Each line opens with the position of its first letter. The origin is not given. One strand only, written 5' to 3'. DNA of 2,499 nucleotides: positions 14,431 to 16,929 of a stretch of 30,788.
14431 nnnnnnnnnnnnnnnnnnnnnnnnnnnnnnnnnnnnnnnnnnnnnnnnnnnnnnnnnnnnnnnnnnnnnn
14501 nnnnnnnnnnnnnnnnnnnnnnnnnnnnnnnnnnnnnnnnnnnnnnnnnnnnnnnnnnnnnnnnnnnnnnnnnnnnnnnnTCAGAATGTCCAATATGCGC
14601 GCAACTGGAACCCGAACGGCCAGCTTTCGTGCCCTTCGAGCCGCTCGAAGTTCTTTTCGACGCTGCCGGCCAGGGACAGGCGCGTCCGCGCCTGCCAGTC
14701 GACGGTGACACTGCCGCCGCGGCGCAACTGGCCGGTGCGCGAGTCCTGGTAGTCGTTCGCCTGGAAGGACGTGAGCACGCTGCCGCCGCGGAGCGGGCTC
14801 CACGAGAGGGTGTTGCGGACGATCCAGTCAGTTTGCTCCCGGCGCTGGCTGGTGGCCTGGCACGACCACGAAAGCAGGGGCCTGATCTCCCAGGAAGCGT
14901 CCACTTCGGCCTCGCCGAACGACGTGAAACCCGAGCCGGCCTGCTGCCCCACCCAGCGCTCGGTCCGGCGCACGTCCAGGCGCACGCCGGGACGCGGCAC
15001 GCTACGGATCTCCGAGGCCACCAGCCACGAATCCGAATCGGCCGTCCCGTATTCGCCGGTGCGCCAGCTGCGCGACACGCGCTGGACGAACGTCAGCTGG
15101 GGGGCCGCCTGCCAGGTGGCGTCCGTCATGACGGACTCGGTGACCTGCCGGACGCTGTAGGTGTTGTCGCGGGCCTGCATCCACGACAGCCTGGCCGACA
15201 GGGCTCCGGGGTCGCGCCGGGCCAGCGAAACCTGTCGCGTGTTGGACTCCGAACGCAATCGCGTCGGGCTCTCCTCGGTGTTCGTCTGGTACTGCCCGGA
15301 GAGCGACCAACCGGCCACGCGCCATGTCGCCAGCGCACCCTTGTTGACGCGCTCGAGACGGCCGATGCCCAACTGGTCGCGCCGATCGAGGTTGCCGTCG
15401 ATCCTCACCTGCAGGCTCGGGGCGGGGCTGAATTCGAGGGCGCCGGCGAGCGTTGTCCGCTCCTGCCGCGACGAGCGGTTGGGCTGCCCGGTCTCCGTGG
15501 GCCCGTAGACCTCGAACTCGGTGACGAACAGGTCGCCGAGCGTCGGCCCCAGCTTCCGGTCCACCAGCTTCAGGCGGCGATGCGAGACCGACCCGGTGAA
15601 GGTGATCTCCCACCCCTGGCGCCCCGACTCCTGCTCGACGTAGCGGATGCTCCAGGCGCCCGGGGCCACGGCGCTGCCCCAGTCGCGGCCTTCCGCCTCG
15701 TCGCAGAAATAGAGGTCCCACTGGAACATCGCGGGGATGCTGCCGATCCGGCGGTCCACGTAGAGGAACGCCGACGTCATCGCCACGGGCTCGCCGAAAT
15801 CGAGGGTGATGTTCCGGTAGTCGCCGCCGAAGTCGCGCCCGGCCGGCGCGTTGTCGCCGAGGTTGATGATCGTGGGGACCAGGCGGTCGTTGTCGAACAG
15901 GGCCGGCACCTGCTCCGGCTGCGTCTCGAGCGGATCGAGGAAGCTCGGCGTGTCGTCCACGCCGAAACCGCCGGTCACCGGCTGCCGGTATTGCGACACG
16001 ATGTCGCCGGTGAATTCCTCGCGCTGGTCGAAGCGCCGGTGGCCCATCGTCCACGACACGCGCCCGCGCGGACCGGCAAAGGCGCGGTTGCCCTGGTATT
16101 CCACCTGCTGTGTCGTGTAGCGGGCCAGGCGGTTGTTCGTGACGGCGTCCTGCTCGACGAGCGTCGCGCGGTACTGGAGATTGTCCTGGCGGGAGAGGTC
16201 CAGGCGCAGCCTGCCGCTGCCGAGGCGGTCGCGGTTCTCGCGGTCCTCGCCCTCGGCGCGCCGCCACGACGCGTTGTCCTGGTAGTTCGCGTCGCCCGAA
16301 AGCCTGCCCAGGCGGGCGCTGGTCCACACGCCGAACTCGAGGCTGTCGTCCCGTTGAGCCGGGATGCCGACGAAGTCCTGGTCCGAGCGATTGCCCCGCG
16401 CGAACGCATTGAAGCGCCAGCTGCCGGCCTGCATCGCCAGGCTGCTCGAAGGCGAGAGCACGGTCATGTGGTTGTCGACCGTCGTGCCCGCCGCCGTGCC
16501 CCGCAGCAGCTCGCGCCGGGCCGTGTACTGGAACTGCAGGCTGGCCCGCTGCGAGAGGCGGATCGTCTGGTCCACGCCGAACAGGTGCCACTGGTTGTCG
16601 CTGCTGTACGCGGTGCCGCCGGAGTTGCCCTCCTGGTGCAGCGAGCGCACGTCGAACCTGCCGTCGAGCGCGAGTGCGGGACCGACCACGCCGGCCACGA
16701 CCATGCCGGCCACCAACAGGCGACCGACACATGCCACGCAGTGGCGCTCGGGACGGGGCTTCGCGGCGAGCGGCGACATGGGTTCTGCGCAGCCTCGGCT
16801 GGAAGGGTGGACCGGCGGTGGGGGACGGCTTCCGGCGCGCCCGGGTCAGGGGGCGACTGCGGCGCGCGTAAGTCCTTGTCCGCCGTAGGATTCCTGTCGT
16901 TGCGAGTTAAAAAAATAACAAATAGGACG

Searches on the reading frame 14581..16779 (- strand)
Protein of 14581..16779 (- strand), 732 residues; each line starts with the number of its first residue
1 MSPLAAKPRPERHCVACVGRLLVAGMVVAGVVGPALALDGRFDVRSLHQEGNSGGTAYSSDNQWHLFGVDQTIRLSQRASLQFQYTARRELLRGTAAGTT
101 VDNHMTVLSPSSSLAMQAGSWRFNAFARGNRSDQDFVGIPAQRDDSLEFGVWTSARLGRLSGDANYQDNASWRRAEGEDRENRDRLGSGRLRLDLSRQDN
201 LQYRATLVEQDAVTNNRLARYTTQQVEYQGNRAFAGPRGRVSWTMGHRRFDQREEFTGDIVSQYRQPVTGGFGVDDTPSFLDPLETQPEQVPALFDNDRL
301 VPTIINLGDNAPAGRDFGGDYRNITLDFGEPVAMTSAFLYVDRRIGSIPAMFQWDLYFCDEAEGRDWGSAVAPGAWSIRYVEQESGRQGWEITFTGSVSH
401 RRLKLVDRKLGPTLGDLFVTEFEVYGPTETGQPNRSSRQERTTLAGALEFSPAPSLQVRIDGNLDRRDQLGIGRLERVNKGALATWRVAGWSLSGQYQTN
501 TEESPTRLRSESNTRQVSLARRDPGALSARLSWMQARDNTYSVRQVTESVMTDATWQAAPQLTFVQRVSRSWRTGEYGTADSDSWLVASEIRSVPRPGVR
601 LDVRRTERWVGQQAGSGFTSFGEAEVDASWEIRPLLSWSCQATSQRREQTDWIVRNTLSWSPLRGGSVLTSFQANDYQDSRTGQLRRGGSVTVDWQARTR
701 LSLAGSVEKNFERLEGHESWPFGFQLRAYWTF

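Call 101: predict_structure(alignment_id=A6)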
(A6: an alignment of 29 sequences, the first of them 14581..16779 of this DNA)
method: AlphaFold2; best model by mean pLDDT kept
length: 732 residues; sequences in the alignment: 29
mean_pLDDT: 83.9   pTM: 0.61
mean pLDDT of the five models: 83.9, 82.7, 81.6, 80.9, 80.8
residues with pLDDT >= 90: 361; 70-90: 250; 50-70: 88; < 50: 33
segments of 3 or more residues with pLDDT < 50: 1-13, 30-35, 310-318
pLDDT, mean of each block of 10 residues (from residue 1): 37 58 65 59 95 81 94 92 95 82 91 95 96 80 91 95 96 74 92 95 95 80 95 91 96 76 78 77 63 74 74 43 85 89 64 84 71 84 67 86 83 71 78 78 96 94 93 89 93 95 85 94 82 91 83 93 95 73 89 94 92 61 93 92 85 93 84 90 83 93 95 85 95 90
secondary structure, 60 per line:
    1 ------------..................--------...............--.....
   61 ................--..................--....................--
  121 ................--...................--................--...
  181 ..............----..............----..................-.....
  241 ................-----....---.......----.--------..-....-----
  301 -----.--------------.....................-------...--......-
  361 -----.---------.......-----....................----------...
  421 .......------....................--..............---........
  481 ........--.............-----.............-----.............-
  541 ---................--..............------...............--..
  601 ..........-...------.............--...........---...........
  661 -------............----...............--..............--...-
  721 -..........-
elements in order (helices of 4 or more, strands of 3 or more residues): H13-30 E39-53 E56-76 E79-96 E99-118 E121-136 E139-157 E160-175 E178-194 E199-212 E217-234 E239-256 E262-265 E269-275 H292-295 E321-341 E354-359 E376-382 E388-407 E418-427 E434-453 E456-469 E473-488 E491-503 E509-521 E527-539 E544-559 E562-575 E582-596 E599-610 E621-633 E636-646 E650-660 E668-679 E684-698 E701-714 E717-719 E722-731

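Call 103: fold_search(model_id=the predicted structure, library=pdb)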
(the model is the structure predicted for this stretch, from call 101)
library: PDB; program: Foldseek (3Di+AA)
matches with E <= 10: 500; with E <= 0.001: 241
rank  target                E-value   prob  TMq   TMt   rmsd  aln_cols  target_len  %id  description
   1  8s34_A                4.2e-10  1.00  0.27  0.28  17.1       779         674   10  Ferric-mycobactin receptor (FemA) in complex with aeruginic acid (released 2025-02-26)
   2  2hdi_A                5.3e-10  1.00  0.28  0.32  17.3       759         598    8  Crystal structure of the Colicin I receptor Cir from E.coli in complex with receptor binding domain of Colicin Ia. (released 2007-05-08)
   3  1xkw                  1.4e-09  1.00  0.28  0.30  18.0       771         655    8  Pyochelin outer membrane receptor FptA from Pseudomonas aeruginosa (released 2005-10-04)
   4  9nn6_A                1.4e-09  1.00  0.27  0.30  17.0       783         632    9  E. coli Cir in Complex with the RBD of Microcin V (released 2025-09-24)
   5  5mzs                  1.7e-09  1.00  0.27  0.28  18.2       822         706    8  Crystal structure of the ferric enterobactin receptor (PfeA) mutant (R480A_Q482A) from Pseudomonas aeruginosa (released 2018-02-14)
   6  6r2q_B                1.8e-09  1.00  0.30  0.33  23.3       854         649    6  Structure of the Mtr complex (released 2020-04-22)
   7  5out                  2.0e-09  1.00  0.26  0.27  17.4       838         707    8  CRYSTAL STRUCTURE OF THE FERRIC ENTEROBACTIN RECEPTOR (PFEA) MUTANT (G324V) FROM PSEUDOMONAS AERUGINOSA (released 2018-09-05)
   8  5m9b                  2.2e-09  1.00  0.28  0.28  17.9       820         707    9  Crystal structure of the ferric enterobactin receptor (PfeA) from Pseudomonas aeruginosa (released 2018-02-21)
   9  5nec_B                2.3e-09  1.00  0.25  0.27  19.9       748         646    9  Crystal structure of the siderophore receptor PiuD from Pseudomonas aeruginosa (released 2018-02-07)
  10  5fok_B                2.8e-09  1.00  0.23  0.25  20.0       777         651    8  Crystal structure of the siderophore receptor PiuA from Pseudomonas aeruginosa (released 2016-05-11)
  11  5fr8_A                2.8e-09  1.00  0.28  0.29  20.4       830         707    8  Crystal structure of the siderophore receptor PirA from Acinetobacter baumannii (released 2016-05-11)
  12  5fp1                  3.0e-09  1.00  0.26  0.26  19.1       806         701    7  Crystal structure of the siderophore receptor PiuA from Acinetobacter baumannii (released 2016-05-11)
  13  1nqg                  3.1e-09  1.00  0.27  0.31  14.4       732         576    7  OUTER MEMBRANE COBALAMIN TRANSPORTER (BTUB) FROM E. COLI, WITH BOUND CALCIUM (released 2003-04-29)
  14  5nec_A                3.6e-09  1.00  0.23  0.24  20.1       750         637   10  Crystal structure of the siderophore receptor PiuD from Pseudomonas aeruginosa (released 2018-02-07)
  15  5nc3                  4.3e-09  1.00  0.27  0.28  17.6       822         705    8  Crystal structure of the ferric enterobactin receptor (PfeA) from Pseudomonas aeruginosa in complex with the tris-catech (released 2018-03-21)
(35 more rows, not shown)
